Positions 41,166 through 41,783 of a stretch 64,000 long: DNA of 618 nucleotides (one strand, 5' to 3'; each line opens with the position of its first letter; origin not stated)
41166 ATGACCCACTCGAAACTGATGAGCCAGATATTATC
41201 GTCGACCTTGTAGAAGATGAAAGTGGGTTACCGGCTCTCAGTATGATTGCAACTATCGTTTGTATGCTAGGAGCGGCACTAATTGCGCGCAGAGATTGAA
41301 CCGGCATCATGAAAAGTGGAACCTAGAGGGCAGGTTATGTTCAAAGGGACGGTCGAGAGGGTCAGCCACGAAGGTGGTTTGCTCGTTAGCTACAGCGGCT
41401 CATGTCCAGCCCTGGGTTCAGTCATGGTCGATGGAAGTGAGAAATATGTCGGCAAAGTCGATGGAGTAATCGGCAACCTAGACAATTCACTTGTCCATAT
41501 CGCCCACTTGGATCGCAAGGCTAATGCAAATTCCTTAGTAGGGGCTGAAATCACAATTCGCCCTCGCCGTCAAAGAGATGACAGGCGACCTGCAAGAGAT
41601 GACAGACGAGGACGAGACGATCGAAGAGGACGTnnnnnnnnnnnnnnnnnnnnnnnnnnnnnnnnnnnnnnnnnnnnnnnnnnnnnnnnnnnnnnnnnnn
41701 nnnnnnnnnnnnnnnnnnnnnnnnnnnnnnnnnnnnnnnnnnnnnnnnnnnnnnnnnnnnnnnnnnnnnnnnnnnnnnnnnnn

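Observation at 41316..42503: Gar1-like archaeal protein carrying eukaryote-style RanBP2 zinc fingers and R/D/G-rich low-complexity arrays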

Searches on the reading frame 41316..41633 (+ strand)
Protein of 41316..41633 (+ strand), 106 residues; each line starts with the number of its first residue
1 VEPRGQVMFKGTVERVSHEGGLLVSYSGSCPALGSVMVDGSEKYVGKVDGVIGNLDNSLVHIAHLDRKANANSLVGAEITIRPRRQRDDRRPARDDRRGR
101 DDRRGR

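Call 3: search_protein_families(library=pfam, proteins=[window:41316-41615:+], max_evalue=1)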
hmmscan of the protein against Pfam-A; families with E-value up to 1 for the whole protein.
window:41316-41615:+ (100 aa): 1 family
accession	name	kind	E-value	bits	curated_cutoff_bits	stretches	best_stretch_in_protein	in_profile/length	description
PF04410.20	Gar1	-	0.0044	17.2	29.3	1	27-84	22-84/92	Gar1/Naf1 RNA binding region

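Call 4: search_protein_families(library=ncbifam, proteins=[window:41316-41615:+], max_evalue=1)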
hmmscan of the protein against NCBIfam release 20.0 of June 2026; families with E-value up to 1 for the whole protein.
window:41316-41615:+ (100 aa): 5 families
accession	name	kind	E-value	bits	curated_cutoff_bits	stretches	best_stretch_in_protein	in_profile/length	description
NF009629.0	PRK13149.1-5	equivalog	6.3e-05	23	132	1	19-98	12-89/97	H/ACA RNA-protein complex component Gar1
NF009628.0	PRK13149.1-2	equivalog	0.0028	17.4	103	1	26-79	20-73/76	H/ACA RNA-protein complex component Gar1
NF009631.0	PRK13149.2-2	equivalog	0.0039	17.4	139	1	11-72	5-64/95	H/ACA RNA-protein complex component Gar1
NF009627.0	PRK13149.1-1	equivalog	0.0086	16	106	1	33-65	37-69/90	H/ACA RNA-protein complex component Gar1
NF009634.0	PRK13149.2-5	equivalog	0.049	14.1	105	1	27-69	29-71/86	H/ACA RNA-protein complex component Gar1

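Call 5: find_homologous_proteins(query=window:41316-41633:+, max_evalue=0.01)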
Query window:41316-41633:+ (106 aa): 27 proteins with E <= 0.01 among 247 candidates.
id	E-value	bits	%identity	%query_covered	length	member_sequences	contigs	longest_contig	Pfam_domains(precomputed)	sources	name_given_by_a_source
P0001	3.0e-41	158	77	92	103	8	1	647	-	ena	-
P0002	3.1e-41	158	77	93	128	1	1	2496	-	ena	-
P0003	6.9e-40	154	73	93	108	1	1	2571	-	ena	-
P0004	2.2e-39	152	74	92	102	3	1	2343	-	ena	-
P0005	3.0e-39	152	76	91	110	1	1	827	-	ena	-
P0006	2.0e-38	149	72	93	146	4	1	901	-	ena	-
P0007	3.6e-38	148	78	78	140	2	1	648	-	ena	-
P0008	1.3e-36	143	71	92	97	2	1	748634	-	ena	-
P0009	2.8e-36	142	75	78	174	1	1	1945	PF00641.24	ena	-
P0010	1.8e-35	140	74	84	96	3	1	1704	-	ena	-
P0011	2.6e-34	136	77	76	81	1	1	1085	-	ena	-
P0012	7.6e-34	134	71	79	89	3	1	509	-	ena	-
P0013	8.4e-32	128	80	70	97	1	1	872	-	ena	-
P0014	5.9e-31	125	67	78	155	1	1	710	-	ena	-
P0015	1.2e-30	124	63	92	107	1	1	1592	-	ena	-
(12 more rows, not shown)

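Call 6: search_solved_structures(query=window:41316-41633:+, max_evalue=10, show_alignments=3)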
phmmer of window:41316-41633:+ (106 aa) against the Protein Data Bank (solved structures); distinct sequences matched with E-value up to 10: 3.
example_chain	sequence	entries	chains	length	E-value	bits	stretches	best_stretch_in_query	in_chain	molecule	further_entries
2hvy_B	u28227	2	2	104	0.1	16.5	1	2-102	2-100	Small nucleolar rnp similar to gar1 | Small nucleolar rnp gar1-like protein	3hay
4qvs_A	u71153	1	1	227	1.3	13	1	17-59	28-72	S-layer domain-containing protein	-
4evq_A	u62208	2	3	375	1.3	13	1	20-63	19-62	Putative ABC transporter subunit, substrate-binding component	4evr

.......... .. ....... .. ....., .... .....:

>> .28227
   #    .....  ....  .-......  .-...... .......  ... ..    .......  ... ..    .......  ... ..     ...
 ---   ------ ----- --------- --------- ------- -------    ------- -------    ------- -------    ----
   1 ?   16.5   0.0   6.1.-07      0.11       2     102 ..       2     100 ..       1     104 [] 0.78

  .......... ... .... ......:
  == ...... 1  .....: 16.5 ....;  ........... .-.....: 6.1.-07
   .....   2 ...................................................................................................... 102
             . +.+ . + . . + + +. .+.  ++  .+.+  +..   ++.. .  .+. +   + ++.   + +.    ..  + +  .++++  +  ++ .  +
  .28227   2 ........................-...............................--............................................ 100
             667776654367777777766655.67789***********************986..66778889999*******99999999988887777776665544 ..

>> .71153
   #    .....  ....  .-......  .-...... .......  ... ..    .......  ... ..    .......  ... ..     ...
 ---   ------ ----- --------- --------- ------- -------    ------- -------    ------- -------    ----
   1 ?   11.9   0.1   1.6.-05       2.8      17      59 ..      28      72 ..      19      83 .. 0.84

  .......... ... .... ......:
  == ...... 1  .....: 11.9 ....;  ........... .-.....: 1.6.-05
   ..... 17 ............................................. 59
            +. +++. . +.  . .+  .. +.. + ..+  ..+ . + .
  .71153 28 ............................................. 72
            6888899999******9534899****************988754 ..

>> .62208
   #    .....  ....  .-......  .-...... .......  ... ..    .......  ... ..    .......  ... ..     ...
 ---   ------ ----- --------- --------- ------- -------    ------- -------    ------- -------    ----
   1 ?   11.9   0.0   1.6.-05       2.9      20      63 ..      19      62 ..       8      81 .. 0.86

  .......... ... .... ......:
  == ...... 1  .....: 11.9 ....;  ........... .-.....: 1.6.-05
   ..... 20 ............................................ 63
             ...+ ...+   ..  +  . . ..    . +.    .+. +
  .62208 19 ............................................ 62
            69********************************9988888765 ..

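Call 12: search_solved_structures(query=A1, max_evalue=10, show_alignments=3)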
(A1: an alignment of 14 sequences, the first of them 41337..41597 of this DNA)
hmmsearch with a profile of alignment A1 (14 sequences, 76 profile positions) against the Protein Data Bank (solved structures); distinct sequences matched with E-value up to 10: 5.
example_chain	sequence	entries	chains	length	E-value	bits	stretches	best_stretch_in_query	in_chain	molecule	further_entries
2rfk_C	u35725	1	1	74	0.077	16.3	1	13-55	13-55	Small nucleolar rnp similar to gar1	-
3mqk_C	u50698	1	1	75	0.08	16.2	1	13-55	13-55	Small nucleolar rnp gar1-like protein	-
2ey4_C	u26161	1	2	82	0.1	15.9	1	13-55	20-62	small nucleolar rnp similar to gar1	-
2hvy_B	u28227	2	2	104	0.18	15.1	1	13-55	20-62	Small nucleolar rnp similar to gar1 | Small nucleolar rnp gar1-like protein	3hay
9s4q_Ns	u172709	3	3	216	1.8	11.9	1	26-70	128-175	Kinetochore-associated protein NSL1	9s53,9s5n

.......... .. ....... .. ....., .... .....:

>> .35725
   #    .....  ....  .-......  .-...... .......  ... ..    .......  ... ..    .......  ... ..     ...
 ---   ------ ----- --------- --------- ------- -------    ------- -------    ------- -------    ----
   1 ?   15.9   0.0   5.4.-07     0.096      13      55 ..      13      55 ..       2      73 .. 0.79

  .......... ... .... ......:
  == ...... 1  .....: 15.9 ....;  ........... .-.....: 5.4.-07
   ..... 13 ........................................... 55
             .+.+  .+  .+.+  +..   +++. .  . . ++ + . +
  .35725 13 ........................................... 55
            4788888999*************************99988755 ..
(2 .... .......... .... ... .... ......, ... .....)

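Call 22: find_related_loci(query=A1, collection=genome_contigs, flank=6000)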
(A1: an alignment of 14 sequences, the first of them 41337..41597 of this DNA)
Query A1 (87 aa) in genome_contigs; peptide patterns used: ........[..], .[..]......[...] (x = any residue, [..] = any of these).
196 stretches matched a pattern; 163 encode a relative of the query (tblastn E <= 1e-3); the best 80 are kept; 80 distinct loci.
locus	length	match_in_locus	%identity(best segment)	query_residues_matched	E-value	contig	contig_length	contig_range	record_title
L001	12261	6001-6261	99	1-87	6e-55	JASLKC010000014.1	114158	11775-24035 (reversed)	MAG: Candidatus Poseidoniaceae archaeon isolate ETNP1_MAG_19 c_000000369491, whole genome shotgun sequence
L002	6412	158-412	78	1-85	2e-42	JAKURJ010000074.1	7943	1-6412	MAG: Candidatus Poseidoniaceae archaeon isolate ALOHA_A2.5_52 A2.5-MGIIa-K1-1_74, whole genome shotgun sequence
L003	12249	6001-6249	78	1-83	4e-42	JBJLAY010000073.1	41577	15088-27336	MAG: Candidatus Poseidoniaceae archaeon isolate LRMED-009 MGIIa-LRMED-009-C810, whole genome shotgun sequence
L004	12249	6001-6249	75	1-83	2e-41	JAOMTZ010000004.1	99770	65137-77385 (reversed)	Candidatus Poseidoniaceae archaeon isolate AH-273-F07 AH-273-F07_NODE_4, whole genome shotgun sequence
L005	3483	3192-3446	78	1-85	1e-41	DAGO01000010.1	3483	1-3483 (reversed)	MAG TPA_asm: Euryarchaeota archaeon UBA10 UBA10_contig_606, whole genome shotgun sequence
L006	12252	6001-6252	80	1-84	9e-42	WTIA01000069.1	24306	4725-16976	MAG: Methanobacteriota archaeon isolate PL36311bin_9 NODE_533_length_24306_cov_12.734444, whole genome shotgun sequence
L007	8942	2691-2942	79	1-84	9e-42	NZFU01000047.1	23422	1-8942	MAG: Methanobacteriota archaeon isolate MED707 MHASMcontig_293721, whole genome shotgun sequence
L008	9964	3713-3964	77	1-84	1e-41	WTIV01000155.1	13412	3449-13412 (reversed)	MAG: Methanobacteriota archaeon isolate PL36325bin_29 NODE_1506_length_13412_cov_10.980984, whole genome shotgun sequenc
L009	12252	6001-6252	77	1-84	1e-41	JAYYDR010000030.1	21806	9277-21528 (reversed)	MAG: Thermoplasmatota archaeon isolate XS_MAG42 XS_MAG42_0030, whole genome shotgun sequence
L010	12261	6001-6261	78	1-87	1e-41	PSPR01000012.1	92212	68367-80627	MAG: Methanobacteriota archaeon isolate Guaymas_28 scaffold_1261, whole genome shotgun sequence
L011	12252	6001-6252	76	1-84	4e-41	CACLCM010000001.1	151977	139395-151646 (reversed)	MAG: uncultured Candidatus Poseidoniales archaeon isolate AG-461-G23 genome assembly, contig: AG-461-G23_NODE_1, whole g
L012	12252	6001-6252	77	1-84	2e-41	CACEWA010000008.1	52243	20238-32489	uncultured Candidatus Poseidoniales archaeon isolate AG-404-K16 genome assembly, contig: AG-404-K16_NODE_8, whole genome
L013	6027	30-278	75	1-83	4e-41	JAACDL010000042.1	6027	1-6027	MAG: Methanobacteriota archaeon isolate HS5BWF_bin.36 HS5bwf_k87_409981_1_6027, whole genome shotgun sequence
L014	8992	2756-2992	86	1-79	2e-41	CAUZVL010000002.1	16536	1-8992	MAG: Candidatus Thalassarchaeaceae archaeon isolate CB9_SCM.18 genome assembly, contig: Ga0302134_10000552, whole genome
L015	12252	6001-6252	77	1-84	7e-41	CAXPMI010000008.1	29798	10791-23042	MAG: Candidatus Poseidoniaceae archaeon isolate 02um_A1D0714_6.38 genome assembly, contig: k127_295439, whole genome sho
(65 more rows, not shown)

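Call 24: predict_structure(alignment_id=A1)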
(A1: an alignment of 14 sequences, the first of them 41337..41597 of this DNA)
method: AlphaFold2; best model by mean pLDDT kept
length: 87 residues; sequences in the alignment: 14
mean_pLDDT: 83.2   pTM: 0.69
mean pLDDT of the five models: 83.2, 81.8, 81.7, 79.4, 78.2
residues with pLDDT >= 90: 29; 70-90: 48; 50-70: 6; < 50: 4
segments of 3 or more residues with pLDDT < 50: 83-86
pLDDT, mean of each block of 10 residues (from residue 1): 88 88 83 88 83 89 88 81 49
secondary structure, 60 per line:
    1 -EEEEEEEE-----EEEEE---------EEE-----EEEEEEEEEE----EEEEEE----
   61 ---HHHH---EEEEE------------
elements in order: E2-9 E15-19 E29-31 E37-46 E51-56 H64-67 E71-75

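Call 26: search_protein_representatives(alignment_id=A1)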
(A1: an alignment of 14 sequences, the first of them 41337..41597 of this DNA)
Query: 14 sequences, 76 profile positions. Proteins with E-value up to 0.001 (for the whole library): 137; up to 1e-10: 75; up to 1e-30: 9. The best 137 are listed.
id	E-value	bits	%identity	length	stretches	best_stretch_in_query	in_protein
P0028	5.1e-41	154.7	-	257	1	1-75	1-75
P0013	6.3e-41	154.4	-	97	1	1-75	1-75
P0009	5.1e-40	151.5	-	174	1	1-76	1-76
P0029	1.3e-39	150.2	-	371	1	1-75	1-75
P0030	2.7e-39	149.1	-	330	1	1-75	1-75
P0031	4.7e-36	138.8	-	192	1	1-75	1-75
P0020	8.7e-36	137.9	-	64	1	1-63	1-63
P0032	9.3e-32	125.0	-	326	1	1-75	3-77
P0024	4.4e-31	122.8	-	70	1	1-70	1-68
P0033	6.6e-29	115.9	-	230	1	1-75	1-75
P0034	8.5e-29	115.5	-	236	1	1-75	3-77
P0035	2.6e-26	107.5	-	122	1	1-75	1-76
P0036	8.4e-26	105.9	-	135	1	1-75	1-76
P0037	1.9e-25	104.7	-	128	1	1-75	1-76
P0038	8.7e-25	102.7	-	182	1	1-75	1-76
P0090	1.8e-12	63.2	-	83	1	2-67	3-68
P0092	3.0e-12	62.5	-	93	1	2-74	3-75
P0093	6.7e-12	61.4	-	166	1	2-70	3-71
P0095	2.3e-11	59.7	-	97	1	2-64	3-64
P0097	3.3e-11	59.2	-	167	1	2-72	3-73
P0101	1.9e-10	56.7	-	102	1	2-74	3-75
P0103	3.1e-10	56.0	-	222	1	2-74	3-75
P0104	3.2e-10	56.0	-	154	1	1-71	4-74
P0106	1.0e-09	54.4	-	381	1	2-74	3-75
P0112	8.0e-09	51.5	-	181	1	2-74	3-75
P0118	4.3e-08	49.2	-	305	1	2-73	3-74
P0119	4.4e-08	49.1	-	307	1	3-73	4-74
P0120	4.8e-08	49.0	-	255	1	2-72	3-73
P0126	2.2e-07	46.9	-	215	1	3-73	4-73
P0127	4.8e-07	45.8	-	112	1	2-74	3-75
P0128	5.3e-07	45.7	-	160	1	4-69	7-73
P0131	6.8e-07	45.3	-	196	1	2-73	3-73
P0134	1.7e-06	44.1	-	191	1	4-65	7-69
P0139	6.7e-06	42.1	-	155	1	2-57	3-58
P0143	2.6e-05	40.3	-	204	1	3-58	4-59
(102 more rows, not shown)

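Call 28: fold_search(model_id=the predicted structure, library=pdb)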
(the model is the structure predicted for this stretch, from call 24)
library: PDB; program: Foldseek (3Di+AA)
matches with E <= 10: 626; with E <= 0.001: 3
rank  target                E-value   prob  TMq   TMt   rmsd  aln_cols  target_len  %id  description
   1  2ey4_D                1.1e-04  1.00  0.75  0.86   1.9        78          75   27  Crystal Structure of a Cbf5-Nop10-Gar1 Complex (released 2006-01-24)
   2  2ey4_C                4.2e-04  1.00  0.73  0.86   1.8        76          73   26  Crystal Structure of a Cbf5-Nop10-Gar1 Complex (released 2006-01-24)
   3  2hvy_B                5.6e-04  1.00  0.73  0.85   1.8        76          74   26  Crystal structure of an H/ACA box RNP from Pyrococcus furiosus (released 2006-09-12)
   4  9yfl_B                1.4e-03  1.00  0.67  0.64   3.0        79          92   18  insect H/ACA snoRNP class I (released 2025-12-10)
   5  9g25_C                4.7e-03  1.00  0.70  0.65   3.0        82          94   18  snR30 snoRNP - State 1 - Utp23-Krr1-deltaC3 (released 2025-06-18)
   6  9yfl_E                9.6e-03  1.00  0.73  0.70   1.9        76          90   20  insect H/ACA snoRNP class I (released 2025-12-10)
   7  3u28_C                1.1e-02  1.00  0.69  0.65   3.1        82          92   18  Crystal structure of a Cbf5-Nop10-Gar1 complex from Saccharomyces cerevisiae (released 2011-12-14)
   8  9yfm_E                1.3e-02  1.00  0.74  0.67   1.7        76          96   20  insect H/ACA snoRNP class II composite (released 2025-12-10)
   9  8oue_H                1.4e-02  1.00  0.73  0.66   1.8        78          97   15  The H/ACA RNP lobe of human telomerase with the dyskerin thumb loop in a semi-closed conformation (released 2024-01-31)
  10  9yfm_B                1.5e-02  1.00  0.65  0.63   3.1        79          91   16  insect H/ACA snoRNP class II composite (released 2025-12-10)
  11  7v9a_H                1.6e-02  1.00  0.74  0.66   1.9        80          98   16  biogenesis module of human telomerase holoenzyme (released 2022-03-30)
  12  7v9a_D                2.6e-02  1.00  0.72  0.55   2.1        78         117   17  biogenesis module of human telomerase holoenzyme (released 2022-03-30)
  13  7bgb_D                3.6e-02  1.00  0.64  0.62   3.0        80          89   16  The H/ACA RNP lobe of human telomerase (released 2021-04-28)
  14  2v3m_D                3.8e-02  1.00  0.60  0.56   2.9        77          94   17  Structure of the Gar1 domain of NAf1 (released 2007-07-10)
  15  7bgb_H                4.0e-02  1.00  0.59  0.55   4.1        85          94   13  The H/ACA RNP lobe of human telomerase (released 2021-04-28)
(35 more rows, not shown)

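Call 29: search_protein_families(library=pfam, alignment_id=A2, max_evalue=0.01)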
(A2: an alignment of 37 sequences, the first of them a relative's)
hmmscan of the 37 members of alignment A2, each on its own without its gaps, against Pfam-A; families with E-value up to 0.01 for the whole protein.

A. member 1, P0090 (83 aa): 0 families

B. families by the number of members that match (of 37 scanned): 5 families
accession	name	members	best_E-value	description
PF04410.20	Gar1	15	1.4e-05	Gar1/Naf1 RNA binding region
PF00641.23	Zn_ribbon_RanBP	9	4.8e-20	Zn-finger in Ran binding protein and others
PF10497.14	zf-4CXXC_R1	4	3e-06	Zinc-finger domain of monoamine-oxidase A repressor R1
PF08273.17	Zn_Ribbon_Prim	1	0.00091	Zinc-binding domain of primase-helicase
PF07562.20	NCD3G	1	0.0013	Nine Cysteines Domain of family 3 GPCR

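Call 43: list_cluster_members(proteins=[P0106, P0118, P0119, P0120, P0103, P0126, P0143, P0131, P0128, P0097])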
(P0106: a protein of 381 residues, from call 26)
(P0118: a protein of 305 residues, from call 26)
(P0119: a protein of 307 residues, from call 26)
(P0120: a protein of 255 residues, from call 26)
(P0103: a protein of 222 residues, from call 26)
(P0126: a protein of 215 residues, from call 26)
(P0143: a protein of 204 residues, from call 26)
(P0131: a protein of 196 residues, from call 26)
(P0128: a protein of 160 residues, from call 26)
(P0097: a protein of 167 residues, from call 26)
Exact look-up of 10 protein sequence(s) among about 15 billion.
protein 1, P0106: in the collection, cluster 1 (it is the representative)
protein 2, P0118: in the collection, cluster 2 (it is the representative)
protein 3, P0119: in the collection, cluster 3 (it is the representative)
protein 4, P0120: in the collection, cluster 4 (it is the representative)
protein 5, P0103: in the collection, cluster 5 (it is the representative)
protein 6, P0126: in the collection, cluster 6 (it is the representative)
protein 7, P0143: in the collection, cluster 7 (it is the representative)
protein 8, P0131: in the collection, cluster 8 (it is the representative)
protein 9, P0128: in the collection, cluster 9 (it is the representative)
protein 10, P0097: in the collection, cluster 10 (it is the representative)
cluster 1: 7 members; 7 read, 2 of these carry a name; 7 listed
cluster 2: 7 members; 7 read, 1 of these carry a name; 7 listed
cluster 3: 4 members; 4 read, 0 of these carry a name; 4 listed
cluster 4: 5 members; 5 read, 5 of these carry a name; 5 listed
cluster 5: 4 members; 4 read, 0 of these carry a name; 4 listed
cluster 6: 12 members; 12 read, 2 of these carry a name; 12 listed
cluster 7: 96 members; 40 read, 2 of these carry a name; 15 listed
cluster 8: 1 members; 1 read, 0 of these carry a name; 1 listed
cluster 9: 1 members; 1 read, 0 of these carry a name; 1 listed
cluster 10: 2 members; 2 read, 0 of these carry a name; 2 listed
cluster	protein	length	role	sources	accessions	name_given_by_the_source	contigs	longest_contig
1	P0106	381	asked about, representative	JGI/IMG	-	-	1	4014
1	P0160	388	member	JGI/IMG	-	rRNA processing protein Gar1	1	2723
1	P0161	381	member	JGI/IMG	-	rRNA processing protein Gar1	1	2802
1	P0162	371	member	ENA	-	-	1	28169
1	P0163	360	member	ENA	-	-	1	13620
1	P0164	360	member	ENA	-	-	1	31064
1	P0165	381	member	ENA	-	-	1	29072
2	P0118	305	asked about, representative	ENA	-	-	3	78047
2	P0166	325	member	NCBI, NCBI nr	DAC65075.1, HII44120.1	TPA: hypothetical protein HA325_05865 [Candidatus Thalassarchaeaceae archaeon] | MAG TPA: hypothetical protein D7I15_05915 [Candidatus Poseidoniales archaeon]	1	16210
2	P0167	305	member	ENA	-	-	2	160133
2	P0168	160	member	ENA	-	-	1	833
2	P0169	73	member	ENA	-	-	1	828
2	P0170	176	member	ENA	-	-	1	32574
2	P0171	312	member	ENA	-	-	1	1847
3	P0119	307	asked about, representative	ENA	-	-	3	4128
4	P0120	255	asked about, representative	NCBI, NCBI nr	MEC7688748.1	MAG: zinc finger protein [Candidatus Thermoplasmatota archaeon] | zinc finger protein [Candidatus Thermoplasmatota archaeon]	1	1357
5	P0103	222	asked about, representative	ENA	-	-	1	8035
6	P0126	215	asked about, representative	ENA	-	-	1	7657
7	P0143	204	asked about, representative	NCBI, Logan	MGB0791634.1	MAG: hypothetical protein ACPGQG_03835 [Candidatus Thalassarchaeaceae archaeon]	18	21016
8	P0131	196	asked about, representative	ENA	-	-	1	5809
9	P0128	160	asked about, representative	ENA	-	-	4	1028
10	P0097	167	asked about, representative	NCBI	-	-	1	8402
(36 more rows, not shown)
